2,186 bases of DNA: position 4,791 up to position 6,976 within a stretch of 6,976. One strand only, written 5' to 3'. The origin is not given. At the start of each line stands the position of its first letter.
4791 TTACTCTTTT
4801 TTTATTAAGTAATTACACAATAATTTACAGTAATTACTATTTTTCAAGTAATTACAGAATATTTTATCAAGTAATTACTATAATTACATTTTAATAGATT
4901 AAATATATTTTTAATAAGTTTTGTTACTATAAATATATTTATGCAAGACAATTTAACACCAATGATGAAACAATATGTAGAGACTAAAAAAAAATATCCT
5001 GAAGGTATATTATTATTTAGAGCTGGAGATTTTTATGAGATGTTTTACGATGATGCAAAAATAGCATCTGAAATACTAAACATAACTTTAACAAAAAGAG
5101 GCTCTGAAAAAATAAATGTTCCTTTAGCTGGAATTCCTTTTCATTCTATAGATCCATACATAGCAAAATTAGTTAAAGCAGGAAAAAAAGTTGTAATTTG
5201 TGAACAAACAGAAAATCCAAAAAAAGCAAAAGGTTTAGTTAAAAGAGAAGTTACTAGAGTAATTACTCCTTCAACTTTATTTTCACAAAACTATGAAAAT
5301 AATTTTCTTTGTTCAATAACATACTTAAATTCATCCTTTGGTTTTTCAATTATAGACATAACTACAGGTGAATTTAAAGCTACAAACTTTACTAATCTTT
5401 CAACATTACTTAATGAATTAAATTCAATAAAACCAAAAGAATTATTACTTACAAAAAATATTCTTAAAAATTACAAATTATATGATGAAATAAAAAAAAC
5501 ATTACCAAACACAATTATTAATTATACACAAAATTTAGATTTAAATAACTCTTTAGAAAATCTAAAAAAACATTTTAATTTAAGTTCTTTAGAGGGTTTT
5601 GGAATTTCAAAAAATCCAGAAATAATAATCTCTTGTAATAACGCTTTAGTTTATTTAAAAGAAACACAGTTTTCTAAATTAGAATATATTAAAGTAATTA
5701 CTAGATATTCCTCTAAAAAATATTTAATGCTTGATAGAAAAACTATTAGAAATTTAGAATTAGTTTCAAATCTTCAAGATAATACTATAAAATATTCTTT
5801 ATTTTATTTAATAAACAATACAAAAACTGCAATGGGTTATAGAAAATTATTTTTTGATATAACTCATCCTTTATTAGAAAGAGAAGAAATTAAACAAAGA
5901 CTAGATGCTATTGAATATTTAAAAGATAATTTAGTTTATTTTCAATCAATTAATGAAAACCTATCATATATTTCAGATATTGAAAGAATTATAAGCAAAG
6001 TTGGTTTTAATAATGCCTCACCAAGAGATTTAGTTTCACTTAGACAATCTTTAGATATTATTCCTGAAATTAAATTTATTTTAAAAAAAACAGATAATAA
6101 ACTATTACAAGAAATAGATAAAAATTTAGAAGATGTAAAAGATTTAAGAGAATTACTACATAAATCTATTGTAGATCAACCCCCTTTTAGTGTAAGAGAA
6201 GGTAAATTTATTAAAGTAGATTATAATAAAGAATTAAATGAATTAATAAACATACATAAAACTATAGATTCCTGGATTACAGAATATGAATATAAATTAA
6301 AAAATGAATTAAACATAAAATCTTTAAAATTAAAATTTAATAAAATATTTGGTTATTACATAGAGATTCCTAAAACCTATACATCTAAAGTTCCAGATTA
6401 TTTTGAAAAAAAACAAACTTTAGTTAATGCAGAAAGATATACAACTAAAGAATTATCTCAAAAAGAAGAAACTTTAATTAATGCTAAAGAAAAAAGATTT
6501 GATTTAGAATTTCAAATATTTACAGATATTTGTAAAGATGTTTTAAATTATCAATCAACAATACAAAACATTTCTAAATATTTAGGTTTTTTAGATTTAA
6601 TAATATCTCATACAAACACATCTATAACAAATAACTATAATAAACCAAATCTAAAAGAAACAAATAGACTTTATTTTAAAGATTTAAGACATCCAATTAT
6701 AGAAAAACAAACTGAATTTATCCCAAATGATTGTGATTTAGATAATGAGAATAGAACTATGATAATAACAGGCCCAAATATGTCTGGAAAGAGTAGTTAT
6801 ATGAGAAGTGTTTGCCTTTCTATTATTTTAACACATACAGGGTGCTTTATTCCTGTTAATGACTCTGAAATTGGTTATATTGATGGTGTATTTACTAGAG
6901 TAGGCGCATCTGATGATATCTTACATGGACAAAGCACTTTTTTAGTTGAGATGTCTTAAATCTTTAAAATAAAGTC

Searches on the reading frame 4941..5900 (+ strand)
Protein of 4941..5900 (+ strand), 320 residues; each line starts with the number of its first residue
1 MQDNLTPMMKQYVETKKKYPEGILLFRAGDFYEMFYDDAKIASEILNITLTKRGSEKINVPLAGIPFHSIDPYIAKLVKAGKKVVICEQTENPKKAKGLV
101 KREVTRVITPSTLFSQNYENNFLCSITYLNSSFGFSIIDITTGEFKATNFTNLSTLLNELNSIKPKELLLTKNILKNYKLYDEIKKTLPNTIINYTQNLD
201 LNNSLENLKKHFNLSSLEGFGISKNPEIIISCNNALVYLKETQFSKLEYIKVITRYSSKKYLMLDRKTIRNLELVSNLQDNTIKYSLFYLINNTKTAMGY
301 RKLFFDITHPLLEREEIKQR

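Call 45: find_related_loci(query=window:4941-5900:+, collection=metagenome_contigs, flank=8000)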
Query window:4941-5900:+ (320 aa) in metagenome_contigs; peptide patterns used: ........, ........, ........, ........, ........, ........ (x = any residue, [..] = any of these).
600 stretches matched a pattern (row limit reached: there are more); 568 encode a relative of the query (tblastn E <= 1e-3); the best 80 are kept; 80 distinct loci.
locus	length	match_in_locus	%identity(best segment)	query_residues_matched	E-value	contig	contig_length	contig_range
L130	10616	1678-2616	70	5-317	1e-143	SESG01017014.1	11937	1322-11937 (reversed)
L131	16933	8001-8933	70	5-316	5e-141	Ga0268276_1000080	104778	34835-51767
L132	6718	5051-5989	64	4-319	4e-132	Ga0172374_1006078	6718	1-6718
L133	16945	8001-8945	63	1-317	3e-131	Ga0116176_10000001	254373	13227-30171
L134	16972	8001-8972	44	3-320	6e-82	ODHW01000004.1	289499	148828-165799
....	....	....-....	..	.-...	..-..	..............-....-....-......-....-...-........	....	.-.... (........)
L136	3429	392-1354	44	6-320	2e-80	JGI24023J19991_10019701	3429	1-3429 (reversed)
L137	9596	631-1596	41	5-320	9e-78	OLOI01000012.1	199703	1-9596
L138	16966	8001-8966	41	5-320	1e-77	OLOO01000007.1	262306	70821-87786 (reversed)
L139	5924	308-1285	45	5-320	8e-76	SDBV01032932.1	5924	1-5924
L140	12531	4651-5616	41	5-320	2e-75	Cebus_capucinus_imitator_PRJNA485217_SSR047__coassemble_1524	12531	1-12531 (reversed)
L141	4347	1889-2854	41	5-320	5e-75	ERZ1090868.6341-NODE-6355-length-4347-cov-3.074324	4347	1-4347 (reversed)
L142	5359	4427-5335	42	5-301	7e-75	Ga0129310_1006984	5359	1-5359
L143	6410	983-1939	41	1-320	9e-75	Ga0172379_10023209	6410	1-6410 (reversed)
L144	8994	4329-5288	38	6-320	2e-74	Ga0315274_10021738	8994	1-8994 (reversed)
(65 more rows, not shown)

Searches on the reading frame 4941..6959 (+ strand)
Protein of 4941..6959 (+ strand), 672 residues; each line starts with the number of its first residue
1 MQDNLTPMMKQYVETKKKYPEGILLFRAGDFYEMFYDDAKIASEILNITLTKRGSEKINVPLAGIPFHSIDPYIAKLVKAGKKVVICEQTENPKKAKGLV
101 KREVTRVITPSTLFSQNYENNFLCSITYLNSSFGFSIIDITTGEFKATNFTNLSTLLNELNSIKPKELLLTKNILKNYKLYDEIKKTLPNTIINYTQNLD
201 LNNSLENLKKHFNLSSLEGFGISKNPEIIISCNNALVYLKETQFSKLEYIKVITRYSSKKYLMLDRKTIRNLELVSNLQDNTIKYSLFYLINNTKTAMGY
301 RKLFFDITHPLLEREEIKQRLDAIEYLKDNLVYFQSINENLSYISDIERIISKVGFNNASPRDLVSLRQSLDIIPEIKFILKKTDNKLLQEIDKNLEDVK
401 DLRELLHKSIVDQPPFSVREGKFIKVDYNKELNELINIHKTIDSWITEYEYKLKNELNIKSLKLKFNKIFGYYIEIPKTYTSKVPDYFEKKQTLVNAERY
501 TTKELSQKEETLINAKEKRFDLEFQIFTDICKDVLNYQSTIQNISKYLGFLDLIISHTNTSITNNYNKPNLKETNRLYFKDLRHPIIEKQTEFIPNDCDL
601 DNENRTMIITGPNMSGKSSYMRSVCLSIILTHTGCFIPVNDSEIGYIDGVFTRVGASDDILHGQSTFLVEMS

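Call 6: search_protein_families(library=pfam, proteins=[window:4941-6959:+], max_evalue=0.01)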
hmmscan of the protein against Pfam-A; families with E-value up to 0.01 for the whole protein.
window:4941-6959:+ (672 aa): 5 families
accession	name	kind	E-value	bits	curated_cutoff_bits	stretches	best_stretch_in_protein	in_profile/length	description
PF05192.23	MutS_III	-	1.4e-42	146.7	34.1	1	268-556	2-192/194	MutS domain III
PF01624.25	MutS_I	-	1.4e-41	141.7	20.6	1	6-116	1-112/113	MutS domain I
PF00488.27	MutS_V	-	7.6e-26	91.7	30.2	1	607-672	1-66/188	MutS domain V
PF05190.23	MutS_IV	-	1.7e-24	86.3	22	1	427-517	1-91/92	MutS family domain IV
PF05188.22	MutS_II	-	1.5e-19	71.2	25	1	121-249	1-131/133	MutS domain II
